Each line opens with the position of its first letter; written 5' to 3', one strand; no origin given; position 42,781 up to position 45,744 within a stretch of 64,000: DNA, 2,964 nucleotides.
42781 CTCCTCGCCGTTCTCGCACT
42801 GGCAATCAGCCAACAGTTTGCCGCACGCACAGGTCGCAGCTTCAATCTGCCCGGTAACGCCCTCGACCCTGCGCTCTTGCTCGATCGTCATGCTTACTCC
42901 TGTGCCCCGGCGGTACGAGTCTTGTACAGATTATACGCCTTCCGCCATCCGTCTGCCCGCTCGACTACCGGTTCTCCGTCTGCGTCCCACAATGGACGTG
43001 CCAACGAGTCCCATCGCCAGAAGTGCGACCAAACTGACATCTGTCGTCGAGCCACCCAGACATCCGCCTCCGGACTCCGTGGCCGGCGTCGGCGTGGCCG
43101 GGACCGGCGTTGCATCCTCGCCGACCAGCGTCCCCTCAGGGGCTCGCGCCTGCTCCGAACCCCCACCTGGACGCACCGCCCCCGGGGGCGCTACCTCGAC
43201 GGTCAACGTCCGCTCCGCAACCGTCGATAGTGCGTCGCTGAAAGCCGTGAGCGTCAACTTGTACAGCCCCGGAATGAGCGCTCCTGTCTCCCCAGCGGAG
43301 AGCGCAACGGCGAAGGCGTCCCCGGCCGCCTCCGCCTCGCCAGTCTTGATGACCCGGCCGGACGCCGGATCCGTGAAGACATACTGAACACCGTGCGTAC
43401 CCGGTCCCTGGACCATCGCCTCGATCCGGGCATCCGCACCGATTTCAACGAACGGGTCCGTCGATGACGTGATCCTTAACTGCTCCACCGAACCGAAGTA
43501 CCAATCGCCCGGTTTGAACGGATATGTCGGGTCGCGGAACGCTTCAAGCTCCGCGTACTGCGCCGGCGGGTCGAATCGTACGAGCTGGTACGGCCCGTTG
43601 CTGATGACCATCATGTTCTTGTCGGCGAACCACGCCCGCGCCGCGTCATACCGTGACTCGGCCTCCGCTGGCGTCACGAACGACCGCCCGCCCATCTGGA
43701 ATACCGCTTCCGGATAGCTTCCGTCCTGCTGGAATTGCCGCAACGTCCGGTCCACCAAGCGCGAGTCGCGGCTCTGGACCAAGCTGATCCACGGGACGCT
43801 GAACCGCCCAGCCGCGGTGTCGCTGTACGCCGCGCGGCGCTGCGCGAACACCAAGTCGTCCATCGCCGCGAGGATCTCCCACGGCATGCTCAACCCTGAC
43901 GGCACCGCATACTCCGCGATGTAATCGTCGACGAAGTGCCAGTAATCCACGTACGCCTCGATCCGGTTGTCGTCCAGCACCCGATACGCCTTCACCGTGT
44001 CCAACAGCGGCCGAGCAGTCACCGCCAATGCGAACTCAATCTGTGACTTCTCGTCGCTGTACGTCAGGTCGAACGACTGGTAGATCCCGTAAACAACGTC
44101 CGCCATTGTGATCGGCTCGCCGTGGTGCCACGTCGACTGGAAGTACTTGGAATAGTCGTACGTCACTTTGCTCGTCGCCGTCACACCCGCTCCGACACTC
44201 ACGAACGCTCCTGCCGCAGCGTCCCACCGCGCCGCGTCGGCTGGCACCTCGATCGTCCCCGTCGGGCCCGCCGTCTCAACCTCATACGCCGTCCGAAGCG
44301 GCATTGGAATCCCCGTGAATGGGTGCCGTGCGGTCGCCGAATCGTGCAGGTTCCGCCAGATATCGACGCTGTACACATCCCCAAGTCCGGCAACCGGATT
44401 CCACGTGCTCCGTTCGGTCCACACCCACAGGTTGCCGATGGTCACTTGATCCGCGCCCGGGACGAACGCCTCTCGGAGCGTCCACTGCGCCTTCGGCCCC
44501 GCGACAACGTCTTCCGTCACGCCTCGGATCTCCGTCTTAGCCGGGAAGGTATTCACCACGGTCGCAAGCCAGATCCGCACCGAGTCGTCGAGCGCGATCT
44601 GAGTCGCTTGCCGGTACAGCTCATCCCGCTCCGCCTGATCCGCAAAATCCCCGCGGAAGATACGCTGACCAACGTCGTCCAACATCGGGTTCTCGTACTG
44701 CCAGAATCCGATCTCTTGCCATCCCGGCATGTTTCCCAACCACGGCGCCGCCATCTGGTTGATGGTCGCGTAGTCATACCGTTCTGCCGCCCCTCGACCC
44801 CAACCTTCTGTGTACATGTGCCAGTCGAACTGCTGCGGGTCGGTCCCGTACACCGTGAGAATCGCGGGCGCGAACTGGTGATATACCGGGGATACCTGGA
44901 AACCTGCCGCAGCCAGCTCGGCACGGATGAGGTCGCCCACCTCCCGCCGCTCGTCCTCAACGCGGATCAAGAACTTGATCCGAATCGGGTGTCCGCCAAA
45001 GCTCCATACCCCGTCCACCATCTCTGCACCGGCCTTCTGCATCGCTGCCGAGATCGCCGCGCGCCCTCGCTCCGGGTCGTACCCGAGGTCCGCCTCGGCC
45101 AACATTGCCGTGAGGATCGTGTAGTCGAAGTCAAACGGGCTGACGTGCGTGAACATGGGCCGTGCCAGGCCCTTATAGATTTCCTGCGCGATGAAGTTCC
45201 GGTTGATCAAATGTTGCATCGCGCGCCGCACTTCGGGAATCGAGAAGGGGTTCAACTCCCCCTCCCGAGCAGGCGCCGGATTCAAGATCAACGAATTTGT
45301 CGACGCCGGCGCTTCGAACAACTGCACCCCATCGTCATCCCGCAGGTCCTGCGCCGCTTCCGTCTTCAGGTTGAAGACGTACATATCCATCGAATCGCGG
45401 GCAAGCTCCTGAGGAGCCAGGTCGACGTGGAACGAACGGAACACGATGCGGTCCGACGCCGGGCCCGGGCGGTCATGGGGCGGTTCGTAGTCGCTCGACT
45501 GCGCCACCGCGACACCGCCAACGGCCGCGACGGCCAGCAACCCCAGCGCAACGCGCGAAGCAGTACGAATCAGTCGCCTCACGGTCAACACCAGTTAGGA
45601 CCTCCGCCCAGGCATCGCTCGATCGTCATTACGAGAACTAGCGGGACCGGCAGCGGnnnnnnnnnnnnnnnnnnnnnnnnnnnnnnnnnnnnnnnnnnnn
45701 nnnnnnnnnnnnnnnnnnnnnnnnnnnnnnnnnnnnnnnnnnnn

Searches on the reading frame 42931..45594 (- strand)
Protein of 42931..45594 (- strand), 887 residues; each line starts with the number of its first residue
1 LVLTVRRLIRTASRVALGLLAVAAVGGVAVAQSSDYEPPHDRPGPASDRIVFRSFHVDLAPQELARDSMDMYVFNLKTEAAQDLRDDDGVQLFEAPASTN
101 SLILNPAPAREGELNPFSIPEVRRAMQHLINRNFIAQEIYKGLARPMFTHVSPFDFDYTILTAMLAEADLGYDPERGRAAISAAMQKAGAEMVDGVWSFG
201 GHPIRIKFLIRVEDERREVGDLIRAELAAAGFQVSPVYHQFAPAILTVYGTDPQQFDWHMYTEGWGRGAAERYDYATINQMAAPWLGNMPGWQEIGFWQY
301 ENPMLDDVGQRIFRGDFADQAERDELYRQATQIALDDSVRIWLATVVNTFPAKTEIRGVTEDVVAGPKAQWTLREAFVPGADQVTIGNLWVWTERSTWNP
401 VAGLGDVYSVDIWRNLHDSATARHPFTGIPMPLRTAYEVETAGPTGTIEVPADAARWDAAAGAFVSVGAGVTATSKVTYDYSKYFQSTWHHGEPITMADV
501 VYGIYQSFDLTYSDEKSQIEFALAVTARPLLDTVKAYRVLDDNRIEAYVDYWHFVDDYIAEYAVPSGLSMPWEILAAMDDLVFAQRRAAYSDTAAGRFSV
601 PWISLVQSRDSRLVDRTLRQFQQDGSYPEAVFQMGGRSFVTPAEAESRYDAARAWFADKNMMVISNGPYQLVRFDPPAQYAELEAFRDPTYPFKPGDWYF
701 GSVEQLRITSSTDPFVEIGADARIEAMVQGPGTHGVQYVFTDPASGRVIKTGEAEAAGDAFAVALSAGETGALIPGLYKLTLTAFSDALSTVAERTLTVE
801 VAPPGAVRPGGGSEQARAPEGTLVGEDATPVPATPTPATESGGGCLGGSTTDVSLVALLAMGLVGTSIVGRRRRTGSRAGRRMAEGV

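Call 6: search_protein_families(library=pfam, proteins=[window:42931-45594:-], max_evalue=0.001)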
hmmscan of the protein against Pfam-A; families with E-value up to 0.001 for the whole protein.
window:42931-45594:- (887 aa): 1 family
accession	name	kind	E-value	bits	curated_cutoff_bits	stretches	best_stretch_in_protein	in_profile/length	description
PF00496.27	SBP_bac_5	-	7.3e-25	88.3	32.4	1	42-272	143-353/368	Bacterial extracellular solute-binding proteins, family 5 Middle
